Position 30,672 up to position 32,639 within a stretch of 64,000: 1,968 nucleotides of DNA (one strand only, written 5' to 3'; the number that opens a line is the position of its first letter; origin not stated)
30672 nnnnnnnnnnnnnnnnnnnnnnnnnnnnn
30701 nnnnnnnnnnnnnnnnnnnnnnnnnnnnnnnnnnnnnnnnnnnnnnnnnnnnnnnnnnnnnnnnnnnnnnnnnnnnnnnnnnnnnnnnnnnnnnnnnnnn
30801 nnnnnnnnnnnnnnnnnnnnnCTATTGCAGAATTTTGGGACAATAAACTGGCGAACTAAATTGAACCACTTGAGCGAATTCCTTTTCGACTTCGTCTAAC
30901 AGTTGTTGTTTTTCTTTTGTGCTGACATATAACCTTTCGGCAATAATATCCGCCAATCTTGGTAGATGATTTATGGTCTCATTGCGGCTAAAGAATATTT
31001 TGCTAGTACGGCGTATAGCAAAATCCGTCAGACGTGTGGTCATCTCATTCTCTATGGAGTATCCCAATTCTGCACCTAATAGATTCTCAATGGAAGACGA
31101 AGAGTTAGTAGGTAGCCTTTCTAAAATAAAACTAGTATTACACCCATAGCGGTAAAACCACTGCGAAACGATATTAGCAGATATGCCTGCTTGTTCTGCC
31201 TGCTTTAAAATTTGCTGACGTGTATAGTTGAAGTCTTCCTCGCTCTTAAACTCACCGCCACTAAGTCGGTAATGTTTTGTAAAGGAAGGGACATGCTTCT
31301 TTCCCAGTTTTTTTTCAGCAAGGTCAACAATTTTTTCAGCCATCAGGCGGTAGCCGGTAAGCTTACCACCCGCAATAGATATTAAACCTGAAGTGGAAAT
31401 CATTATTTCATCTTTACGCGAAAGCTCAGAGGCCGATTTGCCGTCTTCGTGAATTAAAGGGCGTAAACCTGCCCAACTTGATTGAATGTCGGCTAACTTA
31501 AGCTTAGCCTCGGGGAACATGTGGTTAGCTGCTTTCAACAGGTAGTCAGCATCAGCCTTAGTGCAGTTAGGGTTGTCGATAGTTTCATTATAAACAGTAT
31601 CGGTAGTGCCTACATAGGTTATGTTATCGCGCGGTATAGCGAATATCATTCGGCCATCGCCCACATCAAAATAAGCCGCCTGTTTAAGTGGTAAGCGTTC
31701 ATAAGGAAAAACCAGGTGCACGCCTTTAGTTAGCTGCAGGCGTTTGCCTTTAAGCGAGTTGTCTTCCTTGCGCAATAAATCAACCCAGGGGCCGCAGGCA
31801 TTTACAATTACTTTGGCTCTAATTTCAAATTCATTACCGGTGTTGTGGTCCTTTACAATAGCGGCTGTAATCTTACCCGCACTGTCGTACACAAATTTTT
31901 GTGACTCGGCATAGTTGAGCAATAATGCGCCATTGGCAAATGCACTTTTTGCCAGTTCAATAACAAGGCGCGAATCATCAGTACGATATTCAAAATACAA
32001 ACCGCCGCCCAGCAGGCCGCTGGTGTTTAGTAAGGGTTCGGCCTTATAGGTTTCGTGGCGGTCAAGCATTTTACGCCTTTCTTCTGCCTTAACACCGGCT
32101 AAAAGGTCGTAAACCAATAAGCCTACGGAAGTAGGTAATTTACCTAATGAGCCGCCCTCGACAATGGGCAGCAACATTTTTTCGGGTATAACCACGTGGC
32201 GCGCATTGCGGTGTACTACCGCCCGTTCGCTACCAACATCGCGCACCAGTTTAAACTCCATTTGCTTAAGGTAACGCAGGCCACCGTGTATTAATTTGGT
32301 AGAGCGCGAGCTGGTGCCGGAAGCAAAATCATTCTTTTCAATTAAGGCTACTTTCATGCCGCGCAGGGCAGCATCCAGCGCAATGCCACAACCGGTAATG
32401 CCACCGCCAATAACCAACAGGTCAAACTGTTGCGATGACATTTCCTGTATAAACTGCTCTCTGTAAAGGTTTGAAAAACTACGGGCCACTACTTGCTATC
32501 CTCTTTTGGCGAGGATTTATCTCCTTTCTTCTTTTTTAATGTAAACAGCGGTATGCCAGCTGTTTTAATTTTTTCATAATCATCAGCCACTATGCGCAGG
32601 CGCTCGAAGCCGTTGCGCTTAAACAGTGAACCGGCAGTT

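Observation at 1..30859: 31-kb glycan/glycolipid export locus with an enzyme set that matches no characterised pathway I recognise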

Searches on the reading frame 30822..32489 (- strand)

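Call 5: search_protein_families(library=pfam, proteins=[window:30822-32489:-], max_evalue=0.01)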
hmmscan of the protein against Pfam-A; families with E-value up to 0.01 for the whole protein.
window:30822-32489:- (555 aa): 8 families
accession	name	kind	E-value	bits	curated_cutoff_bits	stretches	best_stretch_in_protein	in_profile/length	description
PF01266.30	DAO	-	2.5e-58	198.8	27.9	1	23-352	1-318/353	FAD dependent oxidoreductase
PF16901.10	DAO_C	-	2e-16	60.5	31.4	1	403-526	2-125/126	C-terminal domain of alpha-glycerophosphate oxidase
PF00890.30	FAD_binding_2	-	2.1e-08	34.2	20.4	1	23-63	1-41/414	FAD binding domain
PF12831.13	FAD_oxidored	-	8.5e-07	29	27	1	23-67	1-45/416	FAD dependent oxidoreductase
PF13450.12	NAD_binding_8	-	3.8e-05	24.3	21.9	1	26-64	1-39/68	NAD(P)-binding Rossmann-like domain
PF07992.20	Pyr_redox_2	-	0.00056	19.9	26.1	1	23-54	2-175/291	Pyridine nucleotide-disulphide oxidoreductase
PF01134.28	GIDA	-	0.0026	17.3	22.1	1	23-53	1-31/391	Glucose inhibited division protein A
PF01494.25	FAD_binding_3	-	0.0027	17.4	22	0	23-235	3-160/349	FAD binding domain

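Call 25: search_protein_families(library=pfam, proteins=[L030:3790-4899:-, L049:14963-15964:+, L041:16193-17446:-, L041:14680-16077:+, L040:7284-8495:-, L059:16052-17743:+, L083:17101-18432:+, L021:1069-2301:+], max_evalue=0.01)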
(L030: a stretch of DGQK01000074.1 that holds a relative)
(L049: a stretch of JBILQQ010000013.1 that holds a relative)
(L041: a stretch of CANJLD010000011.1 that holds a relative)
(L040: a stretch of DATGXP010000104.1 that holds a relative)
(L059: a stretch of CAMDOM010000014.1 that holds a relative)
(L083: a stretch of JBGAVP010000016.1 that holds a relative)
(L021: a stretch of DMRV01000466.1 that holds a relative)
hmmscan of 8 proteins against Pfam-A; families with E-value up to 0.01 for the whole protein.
L030:3790-4899:- (369 aa): 1 family
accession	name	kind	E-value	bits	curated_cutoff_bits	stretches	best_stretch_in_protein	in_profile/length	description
PF01040.23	UbiA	-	2.8e-15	56.7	34.2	1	61-294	3-227/250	UbiA prenyltransferase family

L049:14963-15964:+ (333 aa): 2 families
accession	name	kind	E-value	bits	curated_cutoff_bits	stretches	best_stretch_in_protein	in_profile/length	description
PF13472.12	Lipase_GDSL_2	-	0.00094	20.2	32.9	0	97-160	2-70/178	GDSL-like Lipase/Acylhydrolase family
PF00657.28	Lipase_GDSL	-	0.0065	17.1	23.6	0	254-324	139-207/208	GDSL-like Lipase/Acylhydrolase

L041:16193-17446:- (417 aa): 3 families
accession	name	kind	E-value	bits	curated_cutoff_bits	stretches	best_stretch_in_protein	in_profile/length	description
PF13472.12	Lipase_GDSL_2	-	1.1e-07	33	32.9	1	167-244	2-79/178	GDSL-like Lipase/Acylhydrolase family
PF00657.28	Lipase_GDSL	-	2.3e-06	28.3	23.6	1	164-240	1-89/208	GDSL-like Lipase/Acylhydrolase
PF25182.1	NonGDSL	-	0.00017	21.4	80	1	158-239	24-106/220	Non-GDSL lipase-like family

L041:14680-16077:+ (465 aa): 3 families
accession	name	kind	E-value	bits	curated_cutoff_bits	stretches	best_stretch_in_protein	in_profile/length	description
PF04055.27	Radical_SAM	-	3.1e-18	66.9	29.5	1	137-300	5-165/166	Radical SAM superfamily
PF13186.11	SPASM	-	6.8e-10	39.5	21.5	1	38-100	1-66/67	Iron-sulfur cluster-binding domain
PF00961.24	LAGLIDADG_1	-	0.0046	18.3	23.1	0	223-276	35-89/102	LAGLIDADG endonuclease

L040:7284-8495:- (403 aa): 0 families

L059:16052-17743:+ (563 aa): 0 families

L083:17101-18432:+ (443 aa): 1 family
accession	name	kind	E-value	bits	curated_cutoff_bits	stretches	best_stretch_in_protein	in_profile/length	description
PF13472.12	Lipase_GDSL_2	-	0.0097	16.9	32.9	0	183-244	2-70/178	GDSL-like Lipase/Acylhydrolase family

L021:1069-2301:+ (410 aa): 3 families
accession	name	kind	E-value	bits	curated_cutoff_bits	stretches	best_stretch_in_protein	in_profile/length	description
PF13469.12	Sulfotransfer_3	-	9.8e-39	134.3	27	1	113-358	1-213/216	Sulfotransferase family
PF00685.33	Sulfotransfer_1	-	3e-05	24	22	1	112-368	2-191/255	Sulfotransferase domain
PF17784.7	Sulfotransfer_4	-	0.00014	22.2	22.8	0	256-288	78-110/215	Sulfotransferase domain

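Call 42: search_protein_families(library=ncbifam, proteins=[L040:7284-8495:-], max_evalue=0.01)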
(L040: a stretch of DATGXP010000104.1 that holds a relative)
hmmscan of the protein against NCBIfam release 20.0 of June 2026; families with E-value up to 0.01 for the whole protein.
L040:7284-8495:- (403 aa): 0 families

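Call 64: search_protein_families(library=pfam, proteins=[L060:16387-17358:+, L051:16013-17068:+, L072:13892-14701:-, L082:3718-5325:+, L039:13914-15014:-, L046:5344-6255:+], max_evalue=0.01)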
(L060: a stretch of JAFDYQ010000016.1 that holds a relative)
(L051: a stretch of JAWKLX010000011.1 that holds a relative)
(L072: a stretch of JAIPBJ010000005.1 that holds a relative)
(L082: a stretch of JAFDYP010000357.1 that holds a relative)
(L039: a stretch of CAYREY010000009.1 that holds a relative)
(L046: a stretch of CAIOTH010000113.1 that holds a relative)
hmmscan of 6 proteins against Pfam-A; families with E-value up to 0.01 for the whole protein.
L060:16387-17358:+ (323 aa): 1 family
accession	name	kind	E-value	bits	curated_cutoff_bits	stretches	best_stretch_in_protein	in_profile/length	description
PF00487.30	FA_desaturase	-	2.5e-22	80.3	29.7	1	63-303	3-244/253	Fatty acid desaturase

L051:16013-17068:+ (351 aa): 0 families

L072:13892-14701:- (269 aa): 3 families
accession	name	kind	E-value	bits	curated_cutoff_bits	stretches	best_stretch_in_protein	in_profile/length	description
PF13621.12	Cupin_8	-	2.8e-43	149.1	27.4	1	24-247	3-247/252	Cupin-like domain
PF02373.28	JmjC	-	0.00016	22.5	24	1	139-244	2-112/114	JmjC domain, hydroxylase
PF08007.18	JmjC_2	-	0.0089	16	22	0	206-244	78-117/127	JmjC domain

L082:3718-5325:+ (535 aa): 0 families

L039:13914-15014:- (366 aa): 2 families
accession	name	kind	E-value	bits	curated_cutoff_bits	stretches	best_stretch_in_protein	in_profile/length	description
PF04488.21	Gly_transf_sug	-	8.6e-07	30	23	1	181-213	55-87/93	Glycosyltransferase sugar-binding region containing DXD motif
PF05704.18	Caps_synth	-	5.4e-05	23.2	24.5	1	170-210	101-141/278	Capsular polysaccharide synthesis protein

L046:5344-6255:+ (303 aa): 1 family
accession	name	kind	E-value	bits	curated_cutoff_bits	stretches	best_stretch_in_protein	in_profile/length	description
PF01501.26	Glyco_transf_8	-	0.00014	22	24.3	1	81-161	83-169/253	Glycosyl transferase family 8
